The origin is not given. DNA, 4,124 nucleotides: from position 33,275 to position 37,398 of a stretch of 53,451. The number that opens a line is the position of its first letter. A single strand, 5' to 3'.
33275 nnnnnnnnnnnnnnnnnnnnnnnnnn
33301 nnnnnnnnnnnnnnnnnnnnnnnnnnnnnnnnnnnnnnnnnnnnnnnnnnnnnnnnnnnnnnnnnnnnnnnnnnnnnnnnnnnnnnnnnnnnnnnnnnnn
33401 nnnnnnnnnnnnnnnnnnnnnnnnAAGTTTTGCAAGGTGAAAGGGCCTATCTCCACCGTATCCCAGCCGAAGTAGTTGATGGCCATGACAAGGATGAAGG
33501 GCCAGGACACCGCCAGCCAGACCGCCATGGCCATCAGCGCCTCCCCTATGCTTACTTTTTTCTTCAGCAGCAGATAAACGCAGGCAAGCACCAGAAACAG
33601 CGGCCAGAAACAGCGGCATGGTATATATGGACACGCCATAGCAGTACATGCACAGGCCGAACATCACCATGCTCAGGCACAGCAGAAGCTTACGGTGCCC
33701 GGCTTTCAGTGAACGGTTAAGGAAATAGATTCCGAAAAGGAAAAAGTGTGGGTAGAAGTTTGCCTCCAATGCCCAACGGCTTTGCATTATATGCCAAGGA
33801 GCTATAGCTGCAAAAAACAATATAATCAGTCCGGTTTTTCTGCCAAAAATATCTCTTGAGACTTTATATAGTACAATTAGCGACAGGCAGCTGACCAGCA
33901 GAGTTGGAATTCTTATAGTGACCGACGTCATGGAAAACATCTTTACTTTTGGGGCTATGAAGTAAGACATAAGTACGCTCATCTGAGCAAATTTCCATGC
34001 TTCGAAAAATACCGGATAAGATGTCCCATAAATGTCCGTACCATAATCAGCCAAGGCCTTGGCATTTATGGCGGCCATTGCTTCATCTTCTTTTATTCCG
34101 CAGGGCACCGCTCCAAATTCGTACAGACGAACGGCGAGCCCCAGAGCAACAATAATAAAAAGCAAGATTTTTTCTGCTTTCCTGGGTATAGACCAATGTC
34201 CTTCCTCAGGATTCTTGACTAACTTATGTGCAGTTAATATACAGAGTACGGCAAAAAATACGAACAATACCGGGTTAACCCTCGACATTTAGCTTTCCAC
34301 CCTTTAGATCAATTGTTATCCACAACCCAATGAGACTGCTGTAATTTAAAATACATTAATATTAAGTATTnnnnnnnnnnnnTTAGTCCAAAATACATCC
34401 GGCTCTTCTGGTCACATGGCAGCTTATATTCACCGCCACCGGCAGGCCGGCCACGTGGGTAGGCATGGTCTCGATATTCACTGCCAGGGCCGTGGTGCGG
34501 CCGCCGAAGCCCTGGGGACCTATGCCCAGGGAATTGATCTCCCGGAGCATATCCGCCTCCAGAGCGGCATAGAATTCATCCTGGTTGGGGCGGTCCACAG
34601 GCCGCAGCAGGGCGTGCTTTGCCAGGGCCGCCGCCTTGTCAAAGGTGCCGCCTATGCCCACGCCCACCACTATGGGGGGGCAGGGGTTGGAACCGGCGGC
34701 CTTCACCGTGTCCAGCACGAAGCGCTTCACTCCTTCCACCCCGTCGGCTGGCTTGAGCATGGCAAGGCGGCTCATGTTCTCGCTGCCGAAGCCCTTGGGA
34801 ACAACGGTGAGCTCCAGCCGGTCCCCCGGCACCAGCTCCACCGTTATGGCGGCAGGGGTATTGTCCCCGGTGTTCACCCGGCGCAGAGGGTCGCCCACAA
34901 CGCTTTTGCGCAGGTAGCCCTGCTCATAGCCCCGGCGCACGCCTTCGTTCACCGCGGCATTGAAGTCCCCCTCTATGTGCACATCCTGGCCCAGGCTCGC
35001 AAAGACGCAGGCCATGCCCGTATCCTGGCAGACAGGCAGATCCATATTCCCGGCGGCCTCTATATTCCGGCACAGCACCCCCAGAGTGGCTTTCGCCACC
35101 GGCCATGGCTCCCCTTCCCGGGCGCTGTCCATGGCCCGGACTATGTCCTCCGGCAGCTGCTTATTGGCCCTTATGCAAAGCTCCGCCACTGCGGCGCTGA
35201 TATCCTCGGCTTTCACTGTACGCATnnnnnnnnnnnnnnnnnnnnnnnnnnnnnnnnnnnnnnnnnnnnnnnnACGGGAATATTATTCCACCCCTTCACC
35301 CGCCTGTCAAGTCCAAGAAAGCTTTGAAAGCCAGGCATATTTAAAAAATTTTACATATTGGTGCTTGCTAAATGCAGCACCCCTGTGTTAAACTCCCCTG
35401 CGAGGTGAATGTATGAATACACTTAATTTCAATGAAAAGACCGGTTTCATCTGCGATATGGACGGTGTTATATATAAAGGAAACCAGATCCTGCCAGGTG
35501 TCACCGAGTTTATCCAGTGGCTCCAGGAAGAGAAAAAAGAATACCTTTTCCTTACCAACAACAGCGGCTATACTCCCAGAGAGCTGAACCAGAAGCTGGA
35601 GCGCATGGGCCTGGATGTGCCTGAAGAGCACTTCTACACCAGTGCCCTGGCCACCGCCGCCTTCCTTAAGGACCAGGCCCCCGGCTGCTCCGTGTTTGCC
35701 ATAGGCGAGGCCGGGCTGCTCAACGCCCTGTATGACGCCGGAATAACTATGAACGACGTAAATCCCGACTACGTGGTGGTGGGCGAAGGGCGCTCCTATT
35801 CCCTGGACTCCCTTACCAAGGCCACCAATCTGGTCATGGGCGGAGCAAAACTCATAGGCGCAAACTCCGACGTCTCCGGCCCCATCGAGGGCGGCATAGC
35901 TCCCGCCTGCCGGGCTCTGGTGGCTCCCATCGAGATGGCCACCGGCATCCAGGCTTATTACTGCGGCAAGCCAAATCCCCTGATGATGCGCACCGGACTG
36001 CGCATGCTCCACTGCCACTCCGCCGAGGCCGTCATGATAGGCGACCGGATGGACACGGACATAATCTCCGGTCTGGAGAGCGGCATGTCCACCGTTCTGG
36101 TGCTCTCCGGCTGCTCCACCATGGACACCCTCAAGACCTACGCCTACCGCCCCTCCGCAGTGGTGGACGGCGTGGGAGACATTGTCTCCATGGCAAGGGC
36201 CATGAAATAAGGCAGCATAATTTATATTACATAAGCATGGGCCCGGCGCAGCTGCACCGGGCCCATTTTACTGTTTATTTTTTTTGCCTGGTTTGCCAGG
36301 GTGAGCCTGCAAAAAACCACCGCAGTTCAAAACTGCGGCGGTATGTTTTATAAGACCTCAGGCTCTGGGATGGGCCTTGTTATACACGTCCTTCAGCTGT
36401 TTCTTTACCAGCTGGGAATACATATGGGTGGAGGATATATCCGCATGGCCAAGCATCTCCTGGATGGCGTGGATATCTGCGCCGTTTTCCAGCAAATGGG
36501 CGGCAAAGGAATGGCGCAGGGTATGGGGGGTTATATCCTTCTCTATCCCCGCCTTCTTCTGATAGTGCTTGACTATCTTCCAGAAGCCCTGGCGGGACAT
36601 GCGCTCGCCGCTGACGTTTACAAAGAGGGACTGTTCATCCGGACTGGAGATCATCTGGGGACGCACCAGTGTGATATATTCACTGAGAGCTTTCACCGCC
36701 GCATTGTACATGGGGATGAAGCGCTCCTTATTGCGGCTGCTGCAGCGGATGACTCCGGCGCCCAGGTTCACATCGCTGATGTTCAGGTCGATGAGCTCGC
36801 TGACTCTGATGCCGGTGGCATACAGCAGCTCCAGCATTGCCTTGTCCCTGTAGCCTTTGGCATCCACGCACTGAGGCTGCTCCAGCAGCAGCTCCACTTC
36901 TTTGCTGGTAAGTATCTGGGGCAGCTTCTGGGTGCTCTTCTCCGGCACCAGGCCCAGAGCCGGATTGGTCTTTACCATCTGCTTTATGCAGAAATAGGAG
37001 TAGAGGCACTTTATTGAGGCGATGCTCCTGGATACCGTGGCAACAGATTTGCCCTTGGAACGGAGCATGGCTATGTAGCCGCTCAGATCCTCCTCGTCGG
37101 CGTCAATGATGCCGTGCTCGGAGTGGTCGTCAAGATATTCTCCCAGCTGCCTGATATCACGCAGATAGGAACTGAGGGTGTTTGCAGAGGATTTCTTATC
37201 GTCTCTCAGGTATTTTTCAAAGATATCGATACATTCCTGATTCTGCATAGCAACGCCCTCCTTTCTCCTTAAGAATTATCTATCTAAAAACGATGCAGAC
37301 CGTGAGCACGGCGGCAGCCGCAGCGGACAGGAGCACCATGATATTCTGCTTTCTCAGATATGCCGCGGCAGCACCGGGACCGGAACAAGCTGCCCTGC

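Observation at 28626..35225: Three tandem GT-C membrane glycosyltransferase paralogs wedged between the alpha and beta subunit genes of a class I fumarate hydratase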

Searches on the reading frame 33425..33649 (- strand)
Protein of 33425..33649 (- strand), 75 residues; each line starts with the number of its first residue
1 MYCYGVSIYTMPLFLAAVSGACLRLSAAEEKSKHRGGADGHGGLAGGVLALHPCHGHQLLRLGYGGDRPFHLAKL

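Call 71: find_homologous_proteins(query=window:33425-33649:-, max_evalue=0.001)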
Query seq(75 aa): 4 candidates shared short words with the query, none scored E <= 0.001.
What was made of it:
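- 33592..33617 (-): 13-nt tandem duplication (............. twice on the coding strand) that frameshifts copy 3. The resulting out-of-frame tail is absent from the 5.8-billion-cluster protein collection (call 71).
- The out-of-frame tail is absent from 5.8 billion protein clusters (call 71), so there is no sign of recurrent switching.
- Tried and rejected: A search of the protein collection with the tail created by the duplication found nothing (call 71).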

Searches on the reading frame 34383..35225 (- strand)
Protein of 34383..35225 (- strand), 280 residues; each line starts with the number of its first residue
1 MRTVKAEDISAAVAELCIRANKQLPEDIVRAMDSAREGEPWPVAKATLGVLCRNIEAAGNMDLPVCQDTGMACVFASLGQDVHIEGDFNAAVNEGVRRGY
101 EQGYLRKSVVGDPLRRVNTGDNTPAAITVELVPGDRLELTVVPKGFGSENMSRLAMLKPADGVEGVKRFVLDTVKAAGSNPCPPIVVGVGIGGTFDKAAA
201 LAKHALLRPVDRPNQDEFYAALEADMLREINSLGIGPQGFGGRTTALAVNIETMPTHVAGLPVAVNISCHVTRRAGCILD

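Call 4: search_protein_families(library=pfam, proteins=[window:34383-35225:-], max_evalue=0.01)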
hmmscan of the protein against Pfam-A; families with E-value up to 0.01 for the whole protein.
window:34383-35225:- (280 aa): 1 family
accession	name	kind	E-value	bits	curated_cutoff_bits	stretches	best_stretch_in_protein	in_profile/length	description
PF05681.19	Fumerase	-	2.2e-115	385.1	25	1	12-275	3-267/270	Fumarate hydratase (Fumerase)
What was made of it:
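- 34383..35225 (-): Fumarate hydratase alpha subunit (class I, two-subunit Fe-S hydro-lyase), 280 aa. Pfam PF05681 E 2e-115 (call 4).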

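Call 44: find_encoding_contigs(protein=window:34383-35225:-, flank=10000, max_places=10)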
Protein window:34383-35225:- (280 aa): no gene with exactly this product is on record in the collection.

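Call 49: search_protein_families(library=ncbifam, proteins=[window:34383-35225:-], max_evalue=0.00001)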
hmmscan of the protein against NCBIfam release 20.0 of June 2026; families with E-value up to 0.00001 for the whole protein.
window:34383-35225:- (280 aa): 6 families
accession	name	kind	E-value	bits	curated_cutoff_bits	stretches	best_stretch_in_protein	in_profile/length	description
NF004885.0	PRK06246.1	equivalog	8.4e-123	409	276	1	1-276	1-276/279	fumarate hydratase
TIGR00722.1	ttdA_fumA_fumB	subfamily_domain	5.6e-94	314.4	100.65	1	10-277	2-271/273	hydrolyase, tartrate alpha subunit/fumarate domain protein, Fe-S type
NF006084.0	PRK08230.1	equivalog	9.7e-55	185.7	365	1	7-276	12-284/303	L(+)-tartrate dehydratase subunit alpha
NF011920.0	PRK15391.1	subfamily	7.4e-25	87.2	1094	1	51-273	90-322/548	class I fumarate hydratase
NF011919.0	PRK15390.1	equivalog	1.5e-24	86.1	1105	1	51-273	90-322/548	class I fumarate hydratase FumA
NF011921.0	PRK15392.1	equivalog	8.8e-24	83.9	1060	1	51-273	89-321/550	class I fumarate hydratase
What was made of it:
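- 34383..35225 (-): NCBIfam NF004885 equivalog 409 bits, above the 276 cutoff (call 49).
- Checked: Alpha subunit at 34383-35225(-): Pfam Fumerase E 2e-115 (call 4); NCBIfam NF004885 'fumarate hydratase' 409 bits against a cutoff of 276 (call 49).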

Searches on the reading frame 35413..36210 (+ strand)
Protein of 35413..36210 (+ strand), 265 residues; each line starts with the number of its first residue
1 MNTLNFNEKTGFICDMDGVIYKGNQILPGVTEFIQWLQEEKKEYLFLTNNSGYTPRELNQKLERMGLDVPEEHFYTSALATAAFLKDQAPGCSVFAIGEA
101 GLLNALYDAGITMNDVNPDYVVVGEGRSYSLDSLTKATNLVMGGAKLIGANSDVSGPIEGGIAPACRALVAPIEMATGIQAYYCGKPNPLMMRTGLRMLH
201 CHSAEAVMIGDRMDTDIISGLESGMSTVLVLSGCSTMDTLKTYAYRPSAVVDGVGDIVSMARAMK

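Call 4: search_protein_families(library=pfam, proteins=[window:35413-36210:+], max_evalue=0.01)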
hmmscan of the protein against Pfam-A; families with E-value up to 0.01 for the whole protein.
window:35413-36210:+ (265 aa): 4 families
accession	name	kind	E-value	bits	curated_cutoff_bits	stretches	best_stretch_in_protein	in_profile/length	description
PF13344.12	Hydrolase_6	-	2.9e-28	98.3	27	1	12-111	1-100/101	Haloacid dehalogenase-like hydrolase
PF13242.12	Hydrolase_like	-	2.2e-23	82.4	22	1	184-256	2-74/75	HAD-hyrolase-like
PF00702.32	Hydrolase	-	7.8e-10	39.9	26.4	1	11-223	3-190/191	haloacid dehalogenase-like hydrolase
PF13419.12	HAD_2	-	2.1e-07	31.7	23.8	1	184-230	133-178/178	Haloacid dehalogenase-like hydrolase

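Call 49: search_protein_families(library=ncbifam, proteins=[window:35413-36210:+], max_evalue=0.00001)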
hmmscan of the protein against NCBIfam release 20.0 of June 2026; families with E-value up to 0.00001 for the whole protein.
window:35413-36210:+ (265 aa): 13 families
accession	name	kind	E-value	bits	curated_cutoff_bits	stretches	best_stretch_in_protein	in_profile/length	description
NF007762.0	PRK10444.1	equivalog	2.4e-72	243.5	368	1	12-257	6-247/250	HAD-IIA family hydrolase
TIGR01457.1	HAD-SF-IIA-hyp2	hypoth_equivalog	2e-63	214.2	247.65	1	10-255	2-247/249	TIGR01457 family HAD-type hydrolase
NF053752.1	TK1734_fam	exception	7e-48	163.1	475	1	11-259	2-257/260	2-phosphoglycolate phosphatase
TIGR01460.1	HAD-SF-IIA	subfamily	1.5e-45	155.9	100.15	1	12-233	1-246/246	HAD-IIA family hydrolase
TIGR01452.1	PGP_euk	subfamily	3.3e-41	141.5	201.95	1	11-243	4-259/279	phosphoglycolate/pyridoxal phosphate family phosphatase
TIGR01458.1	HAD-SF-IIA-hyp3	hypoth_equivalog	1.7e-23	83.3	175.95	1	11-257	3-250/257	TIGR01458 family HAD-type hydrolase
TIGR01459.1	HAD-SF-IIA-hyp4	hypoth_equivalog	2.1e-16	60.1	103.75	1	9-231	8-241/242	TIGR01459 family HAD-type hydrolase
TIGR02253.1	CTE7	subfamily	8.3e-10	38.8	169.75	1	185-251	149-214/221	TIGR02253 family HAD-type hydrolase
TIGR01668.1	YqeG_hyp_ppase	hypoth_equivalog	7.3e-09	35.4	89.1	1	168-244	72-149/170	YqeG family HAD IIIA-type phosphatase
TIGR01662.1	HAD-SF-IIIA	subfamily_domain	1.7e-07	31.4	44.6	0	162-231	67-139/141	HAD-IIIA family hydrolase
NF053830.1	RUBPPhHalo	equivalog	4.5e-07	29.7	330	1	186-259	159-232/234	ribulose-1,5-bisphosphate 5-phosphatase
NF009804.0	PRK13288.1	equivalog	5.4e-07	29.3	218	1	185-263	137-212/215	pyrophosphatase PpaX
TIGR01454.1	AHBA_synth_RP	hypoth_equivalog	4.3e-06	26.5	246.65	1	183-262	128-204/205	AHBA synthesis associated protein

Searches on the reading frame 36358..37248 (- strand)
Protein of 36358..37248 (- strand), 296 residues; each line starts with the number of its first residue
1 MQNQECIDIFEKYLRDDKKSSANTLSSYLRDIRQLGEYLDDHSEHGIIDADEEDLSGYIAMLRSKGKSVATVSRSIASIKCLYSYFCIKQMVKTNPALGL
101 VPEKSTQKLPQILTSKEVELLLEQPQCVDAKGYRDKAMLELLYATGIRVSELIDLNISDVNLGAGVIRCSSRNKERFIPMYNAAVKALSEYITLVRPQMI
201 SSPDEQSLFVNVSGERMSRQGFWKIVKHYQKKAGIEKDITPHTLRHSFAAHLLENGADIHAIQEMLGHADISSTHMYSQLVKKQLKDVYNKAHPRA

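Call 31: search_protein_families(library=pfam, proteins=[window:36358-37248:-], max_evalue=0.001)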
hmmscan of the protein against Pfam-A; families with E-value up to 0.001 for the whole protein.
window:36358-37248:- (296 aa): 4 families
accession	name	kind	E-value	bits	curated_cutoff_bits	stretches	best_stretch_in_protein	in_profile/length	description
PF00589.27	Phage_integrase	-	2.2e-48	164.7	27.1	1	112-281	2-169/172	Phage integrase family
PF02899.23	Phage_int_SAM_1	-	1.6e-13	51.1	22.3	1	7-85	1-78/83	Phage integrase, N-terminal SAM-like domain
PF13495.12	Phage_int_SAM_4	-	3.6e-06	27.7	27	1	8-87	3-79/85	Phage integrase, N-terminal SAM-like domain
PF13102.12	Phage_int_SAM_5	-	0.00014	22.6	22.3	0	7-96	3-92/98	Phage integrase SAM-like domain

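Call 49: search_protein_families(library=ncbifam, proteins=[window:36358-37248:-], max_evalue=0.00001)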
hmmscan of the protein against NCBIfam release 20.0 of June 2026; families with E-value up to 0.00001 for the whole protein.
window:36358-37248:- (296 aa): 12 families
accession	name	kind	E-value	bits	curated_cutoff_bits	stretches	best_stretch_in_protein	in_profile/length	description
TIGR02225.1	recomb_XerD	equivalog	2.6e-99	332.2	329.6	1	10-296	3-290/290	site-specific tyrosine recombinase XerD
NF001399.0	PRK00283.1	subfamily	5.4e-92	308.2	279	1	2-296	4-299/300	tyrosine recombinase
TIGR02224.1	recomb_XerC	equivalog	1.1e-82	277.8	335.15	1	10-296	3-293/295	tyrosine recombinase XerC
NF040815.2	recomb_XerA_Arch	equivalog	6.5e-63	212.7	220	1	10-289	3-263/263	site-specific tyrosine recombinase/integron integrase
NF002331.0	PRK01287.1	subfamily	3e-55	187.7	371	1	67-294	93-326/365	site-specific tyrosine recombinase XerC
TIGR02249.1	integrase_gron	subfamily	3e-38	131.9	265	2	216-287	236-307/315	integron integrase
NF003462.0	PRK05084.1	equivalog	6.1e-33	114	267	1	133-292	195-356/360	tyrosine recombinase XerS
NF011946.0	PRK15417.1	equivalog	1.8e-23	83.3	435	1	212-283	247-318/337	integron integrase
NF007371.0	PRK09871.1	subfamily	5.2e-23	81.6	222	1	112-279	6-173/198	tyrosine-type DNA invertase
NF007370.0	PRK09870.1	subfamily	2.5e-22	79.5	221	1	104-293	4-192/200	tyrosine-type DNA invertase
NF040693.1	recomb_GmtY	equivalog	4.1e-11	42.8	340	1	208-286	353-438/441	gamma-mobile-trio recombinase GmtY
NF002685.0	PRK02436.1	equivalog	7.5e-11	42.3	178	1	10-271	5-237/245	site-specific tyrosine recombinase XerD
